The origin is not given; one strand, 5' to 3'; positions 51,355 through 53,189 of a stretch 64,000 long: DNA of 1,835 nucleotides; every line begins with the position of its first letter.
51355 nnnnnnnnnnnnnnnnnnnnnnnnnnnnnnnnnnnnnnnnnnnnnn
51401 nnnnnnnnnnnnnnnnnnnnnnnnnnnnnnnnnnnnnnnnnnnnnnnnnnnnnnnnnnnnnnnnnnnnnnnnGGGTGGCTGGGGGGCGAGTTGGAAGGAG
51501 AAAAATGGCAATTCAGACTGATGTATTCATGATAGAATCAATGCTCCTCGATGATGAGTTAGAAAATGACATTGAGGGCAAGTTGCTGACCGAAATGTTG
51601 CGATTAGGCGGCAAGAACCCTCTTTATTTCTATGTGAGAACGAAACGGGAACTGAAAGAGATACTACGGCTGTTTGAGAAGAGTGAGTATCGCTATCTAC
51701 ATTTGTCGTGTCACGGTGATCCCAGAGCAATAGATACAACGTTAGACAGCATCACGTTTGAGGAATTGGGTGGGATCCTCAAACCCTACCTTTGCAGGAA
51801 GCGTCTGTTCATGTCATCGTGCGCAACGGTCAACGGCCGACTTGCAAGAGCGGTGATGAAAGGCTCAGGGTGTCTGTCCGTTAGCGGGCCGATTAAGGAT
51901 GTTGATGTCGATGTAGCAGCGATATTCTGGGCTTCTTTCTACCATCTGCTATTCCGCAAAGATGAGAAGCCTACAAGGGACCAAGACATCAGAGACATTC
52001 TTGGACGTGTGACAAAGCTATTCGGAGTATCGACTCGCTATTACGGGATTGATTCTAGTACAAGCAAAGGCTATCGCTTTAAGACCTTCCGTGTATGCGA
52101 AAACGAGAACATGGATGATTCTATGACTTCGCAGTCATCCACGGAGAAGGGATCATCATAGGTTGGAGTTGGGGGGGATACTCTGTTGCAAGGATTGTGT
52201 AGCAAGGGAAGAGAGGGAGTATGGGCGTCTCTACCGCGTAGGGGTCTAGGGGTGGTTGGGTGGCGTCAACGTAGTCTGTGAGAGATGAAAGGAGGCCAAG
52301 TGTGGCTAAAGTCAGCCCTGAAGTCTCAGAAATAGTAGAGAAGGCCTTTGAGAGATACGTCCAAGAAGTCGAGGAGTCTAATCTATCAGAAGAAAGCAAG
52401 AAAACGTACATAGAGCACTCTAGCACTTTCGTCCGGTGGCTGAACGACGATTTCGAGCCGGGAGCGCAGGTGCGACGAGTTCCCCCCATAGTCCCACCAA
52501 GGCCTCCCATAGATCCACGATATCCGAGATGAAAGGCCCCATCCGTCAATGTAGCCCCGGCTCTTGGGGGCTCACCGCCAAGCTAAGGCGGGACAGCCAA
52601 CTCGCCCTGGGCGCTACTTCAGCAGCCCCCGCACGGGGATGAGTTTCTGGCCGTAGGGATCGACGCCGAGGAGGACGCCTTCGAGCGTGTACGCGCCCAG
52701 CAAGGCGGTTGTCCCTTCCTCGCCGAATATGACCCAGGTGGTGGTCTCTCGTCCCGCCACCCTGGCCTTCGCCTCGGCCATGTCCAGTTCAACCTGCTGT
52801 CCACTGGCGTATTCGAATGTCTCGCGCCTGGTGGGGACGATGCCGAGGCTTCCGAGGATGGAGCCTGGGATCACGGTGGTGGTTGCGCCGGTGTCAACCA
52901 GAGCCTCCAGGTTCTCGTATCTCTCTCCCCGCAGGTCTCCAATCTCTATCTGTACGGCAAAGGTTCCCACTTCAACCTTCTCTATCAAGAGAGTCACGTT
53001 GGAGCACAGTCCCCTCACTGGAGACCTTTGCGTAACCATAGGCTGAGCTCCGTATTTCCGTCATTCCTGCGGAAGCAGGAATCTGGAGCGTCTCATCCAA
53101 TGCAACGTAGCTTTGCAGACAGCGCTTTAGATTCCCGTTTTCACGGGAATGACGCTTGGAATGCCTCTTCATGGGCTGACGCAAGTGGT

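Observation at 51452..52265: Second mini-CHAT gene is bracketed by 37-bp direct repeats that start inside the upstream protease's last codons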

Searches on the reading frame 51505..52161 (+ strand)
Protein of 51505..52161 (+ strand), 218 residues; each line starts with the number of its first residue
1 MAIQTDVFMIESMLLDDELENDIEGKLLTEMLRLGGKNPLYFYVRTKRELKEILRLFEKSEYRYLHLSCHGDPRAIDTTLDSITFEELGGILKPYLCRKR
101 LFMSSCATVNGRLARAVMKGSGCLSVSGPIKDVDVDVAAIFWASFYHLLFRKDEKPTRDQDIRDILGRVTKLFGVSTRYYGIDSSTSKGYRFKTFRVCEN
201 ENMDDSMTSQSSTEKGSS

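Call 15: search_protein_families(library=pfam, proteins=[window:51505-52161:+], max_evalue=0.01)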
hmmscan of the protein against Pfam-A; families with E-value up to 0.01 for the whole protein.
window:51505-52161:+ (218 aa): 1 family
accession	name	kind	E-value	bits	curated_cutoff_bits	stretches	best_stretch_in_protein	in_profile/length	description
PF12770.12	CHAT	-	0.0096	15.8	24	0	24-147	109-247/289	CHAT domain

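Call 23: find_encoding_contigs(protein=window:51505-52161:+, flank=10000, max_places=10)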
Protein window:51505-52161:+ (218 aa): no gene with exactly this product is on record in the collection.

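Call 54: find_homologous_proteins(query=window:51505-52158:+, max_evalue=0.00001)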
Query window:51505-52158:+ (218 aa): 61 proteins with E <= 0.00001 among 323 candidates.
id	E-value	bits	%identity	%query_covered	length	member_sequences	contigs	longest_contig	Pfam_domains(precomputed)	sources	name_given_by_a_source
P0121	2.5e-141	486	100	100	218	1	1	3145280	-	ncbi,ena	-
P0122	8.8e-77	275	65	89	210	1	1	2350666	-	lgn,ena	-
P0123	5.3e-68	247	56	99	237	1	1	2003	-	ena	-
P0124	6.7e-64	233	63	82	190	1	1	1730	-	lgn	-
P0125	7.7e-63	230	55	88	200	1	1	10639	-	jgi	jgi:hypothetical protein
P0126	2.9e-62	228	56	89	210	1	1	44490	-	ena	-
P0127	3.5e-60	221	60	82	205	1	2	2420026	-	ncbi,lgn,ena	-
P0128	8.4e-60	220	54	88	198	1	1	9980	-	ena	-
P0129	1.0e-58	217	53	88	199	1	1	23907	-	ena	-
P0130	2.7e-58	215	52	88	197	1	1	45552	-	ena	-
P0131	1.5e-57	213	51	86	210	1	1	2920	-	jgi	jgi:hypothetical protein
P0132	7.3e-57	210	48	89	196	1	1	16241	-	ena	-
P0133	1.3e-56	210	51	89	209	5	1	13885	-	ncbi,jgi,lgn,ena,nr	ncbi:MAG: hypothetical protein DRN61_00010 [Thaumarchaeota archaeon]|nr:MAG: hypothetical protein DR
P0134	1.9e-56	209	52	88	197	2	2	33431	-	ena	-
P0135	9.3e-56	207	51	88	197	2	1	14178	-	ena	-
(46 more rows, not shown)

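Call 55: find_encoding_contigs(protein=P0127, flank=6000, max_places=3)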
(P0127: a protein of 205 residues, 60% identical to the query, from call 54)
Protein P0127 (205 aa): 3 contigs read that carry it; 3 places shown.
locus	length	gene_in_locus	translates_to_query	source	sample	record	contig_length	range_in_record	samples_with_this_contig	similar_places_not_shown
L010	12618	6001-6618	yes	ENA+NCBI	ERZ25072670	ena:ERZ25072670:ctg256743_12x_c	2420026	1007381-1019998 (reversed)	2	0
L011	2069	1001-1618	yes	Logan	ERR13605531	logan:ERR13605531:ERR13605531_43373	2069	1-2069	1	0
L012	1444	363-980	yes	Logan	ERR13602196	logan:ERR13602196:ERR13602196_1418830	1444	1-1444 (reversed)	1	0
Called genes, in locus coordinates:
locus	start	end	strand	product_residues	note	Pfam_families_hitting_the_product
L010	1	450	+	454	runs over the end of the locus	PF00919:UPF0004, PF04055:Radical_SAM, PF01938:TRAM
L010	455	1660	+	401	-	PF02445:NadA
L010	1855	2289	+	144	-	-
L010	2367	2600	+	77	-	-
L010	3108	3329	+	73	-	-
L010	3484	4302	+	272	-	PF02749:QRPTase_N, PF01729:QRPTase_C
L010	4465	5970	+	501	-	PF00089:Trypsin, PF13365:Trypsin_2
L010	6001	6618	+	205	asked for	-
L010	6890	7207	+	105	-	PF01381:HTH_3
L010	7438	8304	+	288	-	PF00318:Ribosomal_S2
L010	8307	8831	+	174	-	PF00889:EF_TS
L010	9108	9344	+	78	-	PF02604:PhdYeFM_antitox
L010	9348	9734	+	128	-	PF01850:PIN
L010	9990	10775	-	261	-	PF00520:Ion_trans, PF08016:PKD_channel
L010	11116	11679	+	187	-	PF01765:RRF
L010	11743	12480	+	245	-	PF01255:Prenyltransf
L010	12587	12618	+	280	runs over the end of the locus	PF01148:CTP_transf_1, PF01864:CarS-like (weak)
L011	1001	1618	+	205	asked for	-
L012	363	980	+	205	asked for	-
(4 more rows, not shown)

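Call 56: find_encoding_contigs(protein=P0122, flank=6000, max_places=3)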
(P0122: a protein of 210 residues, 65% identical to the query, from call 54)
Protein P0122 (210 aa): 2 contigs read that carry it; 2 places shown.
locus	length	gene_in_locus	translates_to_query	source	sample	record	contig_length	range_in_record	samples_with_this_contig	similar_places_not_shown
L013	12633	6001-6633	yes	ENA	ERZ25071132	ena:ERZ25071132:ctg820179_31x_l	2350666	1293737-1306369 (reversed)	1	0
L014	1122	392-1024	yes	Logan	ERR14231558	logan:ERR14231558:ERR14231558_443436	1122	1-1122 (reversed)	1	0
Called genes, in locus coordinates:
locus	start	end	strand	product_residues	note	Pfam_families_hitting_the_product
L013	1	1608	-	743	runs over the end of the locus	PF14238:DUF4340 (weak), PF00994:MoCF_biosynth, PF18146:CinA_KH, PF02464:CinA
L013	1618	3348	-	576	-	PF23357:DUF7088, PF09822:ABC_transp_aux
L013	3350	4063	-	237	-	PF12679:ABC2_membrane_2, PF12698:ABC2_membrane_3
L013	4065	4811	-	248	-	PF00005:ABC_tran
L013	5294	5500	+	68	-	-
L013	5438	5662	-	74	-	-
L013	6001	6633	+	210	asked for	-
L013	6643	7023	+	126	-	PF13650:Asp_protease_2, PF13975:gag-asp_proteas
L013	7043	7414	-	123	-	PF13650:Asp_protease_2, PF13975:gag-asp_proteas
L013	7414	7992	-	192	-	PF02515:CoA_transf_3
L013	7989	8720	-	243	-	PF02515:CoA_transf_3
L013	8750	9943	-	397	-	PF02515:CoA_transf_3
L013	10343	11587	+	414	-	PF02771:Acyl-CoA_dh_N, PF02770:Acyl-CoA_dh_M (weak), PF00441:Acyl-CoA_dh_1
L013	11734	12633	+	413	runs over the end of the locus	PF02771:Acyl-CoA_dh_N, PF02770:Acyl-CoA_dh_M (weak), PF00441:Acyl-CoA_dh_1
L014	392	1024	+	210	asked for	-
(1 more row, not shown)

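Call 57: find_encoding_contigs(protein=P0121, flank=3000, max_places=3)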
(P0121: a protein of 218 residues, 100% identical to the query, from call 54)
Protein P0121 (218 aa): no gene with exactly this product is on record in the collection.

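Call 72: search_protein_families(library=padloc, proteins=[window:51505-52158:+], max_evalue=0.01)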
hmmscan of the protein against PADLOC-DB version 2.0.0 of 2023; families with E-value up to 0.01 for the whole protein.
window:51505-52158:+ (218 aa): 0 families

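Call 73: search_protein_families(library=ncbifam, proteins=[window:51505-52158:+], max_evalue=0.01)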
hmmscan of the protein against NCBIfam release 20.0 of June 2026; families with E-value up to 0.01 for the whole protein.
window:51505-52158:+ (218 aa): 0 families

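Call 76: find_encoding_contigs(protein=P0126, flank=5000, max_places=3)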
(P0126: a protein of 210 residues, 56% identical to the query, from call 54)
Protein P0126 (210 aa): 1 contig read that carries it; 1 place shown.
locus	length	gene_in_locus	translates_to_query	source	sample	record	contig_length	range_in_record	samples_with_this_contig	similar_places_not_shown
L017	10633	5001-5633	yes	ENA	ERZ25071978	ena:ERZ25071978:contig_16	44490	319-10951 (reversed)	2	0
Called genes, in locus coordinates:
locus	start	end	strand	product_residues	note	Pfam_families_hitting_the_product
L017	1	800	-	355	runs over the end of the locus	PF12911:OppC_N, PF00528:BPD_transp_1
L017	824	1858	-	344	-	PF19300:BPD_transp_1_N, PF00528:BPD_transp_1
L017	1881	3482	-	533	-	PF00496:SBP_bac_5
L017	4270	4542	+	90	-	PF01541:GIY-YIG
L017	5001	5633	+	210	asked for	-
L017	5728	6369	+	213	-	-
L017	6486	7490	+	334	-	PF02900:LigB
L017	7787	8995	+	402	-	PF00462:Glutaredoxin, PF01494:FAD_binding_3 (faint), PF03486:HI0933_like (faint), PF07992:Pyr_redox_2, PF12831:FAD_oxidored (weak), PF13450:NAD_binding_8 (weak), PF13738:Pyr_redox_3, PF00070:Pyr_redox, +3 more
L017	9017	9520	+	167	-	PF08534:Redoxin, PF00578:AhpC-TSA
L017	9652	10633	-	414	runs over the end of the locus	PF11376:DUF3179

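Call 77: find_encoding_contigs(protein=P0124, flank=5000, max_places=3)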
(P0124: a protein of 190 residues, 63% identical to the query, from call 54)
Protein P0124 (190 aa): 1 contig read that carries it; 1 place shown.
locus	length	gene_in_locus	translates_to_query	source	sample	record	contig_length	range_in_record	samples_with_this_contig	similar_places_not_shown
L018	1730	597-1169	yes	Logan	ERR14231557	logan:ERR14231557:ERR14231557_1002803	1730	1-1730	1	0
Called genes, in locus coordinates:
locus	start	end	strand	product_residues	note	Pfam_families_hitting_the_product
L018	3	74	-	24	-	?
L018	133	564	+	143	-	-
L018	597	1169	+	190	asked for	-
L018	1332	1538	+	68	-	-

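Call 87: search_solved_structures(query=A3, max_evalue=1)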
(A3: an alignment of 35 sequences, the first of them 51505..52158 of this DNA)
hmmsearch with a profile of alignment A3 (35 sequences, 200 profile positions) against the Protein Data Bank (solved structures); distinct sequences matched with E-value up to 1: 0.

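Call 94: predict_structure(alignment_id=A3)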
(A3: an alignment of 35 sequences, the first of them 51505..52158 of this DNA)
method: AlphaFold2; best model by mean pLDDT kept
length: 218 residues; sequences in the alignment: 35
mean_pLDDT: 90.0   pTM: 0.85
mean pLDDT of the five models: 90.0, 89.8, 89.4, 89.0, 88.4
residues with pLDDT >= 90: 165; 70-90: 29; 50-70: 24; < 50: 0
segments of 3 or more residues with pLDDT < 50: none
pLDDT, mean of each block of 10 residues (from residue 1): 84 87 89 94 97 97 94 92 97 97 89 97 97 92 95 82 97 96 96 89 55 62
secondary structure, 60 per line:
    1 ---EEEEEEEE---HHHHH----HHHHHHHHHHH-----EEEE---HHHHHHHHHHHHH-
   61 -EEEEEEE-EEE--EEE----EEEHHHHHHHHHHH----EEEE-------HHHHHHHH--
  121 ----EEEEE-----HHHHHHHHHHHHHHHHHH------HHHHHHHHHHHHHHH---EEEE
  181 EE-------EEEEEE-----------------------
elements in order: E4-11 H15-19 H24-34 E40-43 H47-59 E62-68 E70-72 E75-77 E82-84 H85-95 E100-103 H111-118 E125-129 H135-152 H159-173 E177-182 E190-195

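Call 98: fold_search(model_id=the predicted structure, library=pdb)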
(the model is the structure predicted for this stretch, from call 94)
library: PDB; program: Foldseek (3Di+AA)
matches with E <= 10: 1372; with E <= 0.001: 30
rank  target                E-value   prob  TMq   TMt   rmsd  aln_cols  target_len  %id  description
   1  8tl0_C                1.9e-06  1.00  0.57  0.29   7.5       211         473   16  Structure of activated SAVED-CHAT filament (released 2024-03-06)
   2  8eey_B                6.6e-06  1.00  0.48  0.17   8.4       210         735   11  Cas7-11 in complex with DR-mismatched target RNA, Csx29 and Csx30 (released 2022-11-16)
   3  4qu8_A                3.9e-05  1.00  0.47  0.44  10.9       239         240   11  Caspase-3 M61A V266H (released 2014-11-05)
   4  7y84_C                4.6e-05  1.00  0.39  0.15   9.3       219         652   12  CryoEM structure of type III-E CRISPR Craspase gRAMP-crRNA in complex with TPR-CHAT protease (released 2022-12-14)
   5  8eex_B                5.6e-05  1.00  0.44  0.15  10.3       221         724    9  Cas7-11 in complex with Csx29 (released 2022-11-16)
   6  5iab_A                6.7e-05  1.00  0.47  0.44  11.3       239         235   12  Caspase 3 V266D (released 2016-10-26)
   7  4m9r_B                7.1e-05  1.00  0.47  0.47   6.9       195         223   13  Crystal structure of CED-3 (released 2013-10-09)
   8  4m9r_A                7.1e-05  1.00  0.48  0.42  10.7       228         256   13  Crystal structure of CED-3 (released 2013-10-09)
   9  7wr4_C                7.5e-05  1.00  0.49  0.45   8.4       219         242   12  Crystal structure of OspC3-calmodulin-caspase-4 complex (released 2023-01-25)
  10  4hva_A                9.6e-05  1.00  0.47  0.44  11.4       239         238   10  Mechanistic and Structural Understanding of Uncompetitive Inhibitors of Caspase-6 (released 2013-03-20)
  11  7wr0                  1.0e-04  1.00  0.46  0.43   7.7       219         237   10  P32 of caspase-4 C258A mutant (released 2023-01-25)
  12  7y85_D                1.1e-04  1.00  0.43  0.17   8.7       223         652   12  CryoEM structure of type III-E CRISPR Craspase gRAMP-crRNA in complex with TPR-CHAT protease bound to self RNA target (released 2022-12-14)
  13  4qug_A                1.7e-04  1.00  0.45  0.43   6.3       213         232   13  Caspase-3 M61A (released 2014-11-05)
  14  7zoq_A                1.7e-04  1.00  0.48  0.15   9.4       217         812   14  Cryo-EM structure of a CRISPR effector in complex with a caspase regulator (released 2022-11-30)
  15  6px9_E                2.0e-04  1.00  0.46  0.48   8.0       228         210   12  Crystal structure of procaspase-8 in complex with covalent small molecule inhibitor 63-R (released 2020-01-29)
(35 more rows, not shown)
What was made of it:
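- On CHAT / caspase-fold protease (the cargo gene): Foldseek best hits are SAVED-CHAT 8tl0 (E=2e-6), Csx29 and caspases (calls 94, 98).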

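Call 104: find_related_loci(query=A3, collection=viral_contigs, flank=3000)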
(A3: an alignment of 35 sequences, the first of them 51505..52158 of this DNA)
Query A3 (218 aa) in viral_contigs; peptide patterns used: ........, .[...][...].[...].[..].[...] (x = any residue, [..] = any of these).
19 stretches matched a pattern; 1 encode a relative of the query (tblastn E <= 1e-3); 1 distinct loci.
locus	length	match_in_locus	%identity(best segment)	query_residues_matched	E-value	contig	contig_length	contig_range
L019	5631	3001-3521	49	7-180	1e-39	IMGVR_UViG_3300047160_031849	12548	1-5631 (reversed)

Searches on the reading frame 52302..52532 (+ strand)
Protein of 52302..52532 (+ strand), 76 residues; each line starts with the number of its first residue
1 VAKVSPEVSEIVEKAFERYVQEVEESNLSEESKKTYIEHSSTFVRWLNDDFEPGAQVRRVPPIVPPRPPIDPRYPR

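Call 15: search_protein_families(library=pfam, proteins=[window:52302-52532:+], max_evalue=0.01)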
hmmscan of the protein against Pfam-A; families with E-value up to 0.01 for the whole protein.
window:52302-52532:+ (76 aa): 0 families

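Call 72: search_protein_families(library=padloc, proteins=[window:52302-52529:+], max_evalue=0.01)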
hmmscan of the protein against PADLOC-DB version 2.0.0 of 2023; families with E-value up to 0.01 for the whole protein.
window:52302-52529:+ (76 aa): 0 families

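Call 73: search_protein_families(library=ncbifam, proteins=[window:52302-52529:+], max_evalue=0.01)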
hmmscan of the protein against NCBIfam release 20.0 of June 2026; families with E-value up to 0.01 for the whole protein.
window:52302-52529:+ (76 aa): 2 families
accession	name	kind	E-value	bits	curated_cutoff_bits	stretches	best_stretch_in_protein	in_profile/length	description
NF002331.0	PRK01287.1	subfamily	0.0018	17.3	371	1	10-49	24-63/365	site-specific tyrosine recombinase XerC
NF040815.2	recomb_XerA_Arch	equivalog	0.0056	16.3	220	1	6-60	33-89/263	site-specific tyrosine recombinase/integron integrase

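Call 74: search_protein_families(library=pfam, proteins=[window:52302-52529:+], max_evalue=10)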
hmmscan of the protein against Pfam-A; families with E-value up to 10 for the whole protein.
window:52302-52529:+ (76 aa): 1 family
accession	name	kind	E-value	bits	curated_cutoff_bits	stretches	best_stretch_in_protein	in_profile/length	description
PF23156.1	DUF7054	-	0.16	12.4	27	1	2-43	22-63/85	Domain of unknown function (DUF7054)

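Call 75: find_homologous_proteins(query=window:52302-52529:+, max_evalue=0.001)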
Query window:52302-52529:+ (76 aa): 5 proteins with E <= 0.001 among 5 candidates.
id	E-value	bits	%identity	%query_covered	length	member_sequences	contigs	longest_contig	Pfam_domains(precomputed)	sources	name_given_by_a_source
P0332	2.0e-42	160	100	100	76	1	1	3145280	-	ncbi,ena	-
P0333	5.1e-20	89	71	82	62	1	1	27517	-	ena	-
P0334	4.3e-16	76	66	78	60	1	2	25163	-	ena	-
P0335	1.0e-15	75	64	76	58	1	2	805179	-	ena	-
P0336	1.1e-9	56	50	79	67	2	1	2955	-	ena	-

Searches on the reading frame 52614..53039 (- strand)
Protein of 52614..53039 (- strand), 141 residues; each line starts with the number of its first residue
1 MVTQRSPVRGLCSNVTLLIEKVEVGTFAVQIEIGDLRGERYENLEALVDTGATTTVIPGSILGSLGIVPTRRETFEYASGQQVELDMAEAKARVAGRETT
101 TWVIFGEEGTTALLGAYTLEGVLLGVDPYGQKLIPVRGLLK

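Call 15: search_protein_families(library=pfam, proteins=[window:52614-53039:-], max_evalue=0.01)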
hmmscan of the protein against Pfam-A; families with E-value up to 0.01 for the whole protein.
window:52614-53039:- (141 aa): 3 families
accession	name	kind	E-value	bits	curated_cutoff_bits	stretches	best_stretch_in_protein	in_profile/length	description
PF13975.11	gag-asp_proteas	-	8e-07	30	28.2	1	43-119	9-90/92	gag-polyprotein putative aspartyl protease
PF13650.11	Asp_protease_2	-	5.5e-06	27.4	24.3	1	42-115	8-87/90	Aspartyl protease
PF00077.25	RVP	-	0.0082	16.9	20.7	0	39-60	14-32/101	Retroviral aspartyl protease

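Call 72: search_protein_families(library=padloc, proteins=[window:52614-53036:-], max_evalue=0.01)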
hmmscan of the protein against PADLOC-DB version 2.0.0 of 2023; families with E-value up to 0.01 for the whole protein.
window:52614-53036:- (140 aa): 1 family
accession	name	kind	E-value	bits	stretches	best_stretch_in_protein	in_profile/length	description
PDLC04405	PDC-M08B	-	0.0034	15.4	1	35-78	18-61/127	-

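Call 73: search_protein_families(library=ncbifam, proteins=[window:52614-53036:-], max_evalue=0.01)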
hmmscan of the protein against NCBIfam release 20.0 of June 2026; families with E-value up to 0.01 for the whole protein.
window:52614-53036:- (140 aa): 2 families
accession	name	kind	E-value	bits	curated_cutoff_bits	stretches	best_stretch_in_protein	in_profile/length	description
TIGR03698.1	clan_AA_DTGF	subfamily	5.3e-12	46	57.35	1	38-131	12-106/107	clan AA aspartic protease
TIGR02281.1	clan_AA_DTGA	subfamily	0.00051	20.2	57.95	1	18-118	4-104/121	TIGR02281 family clan AA aspartic protease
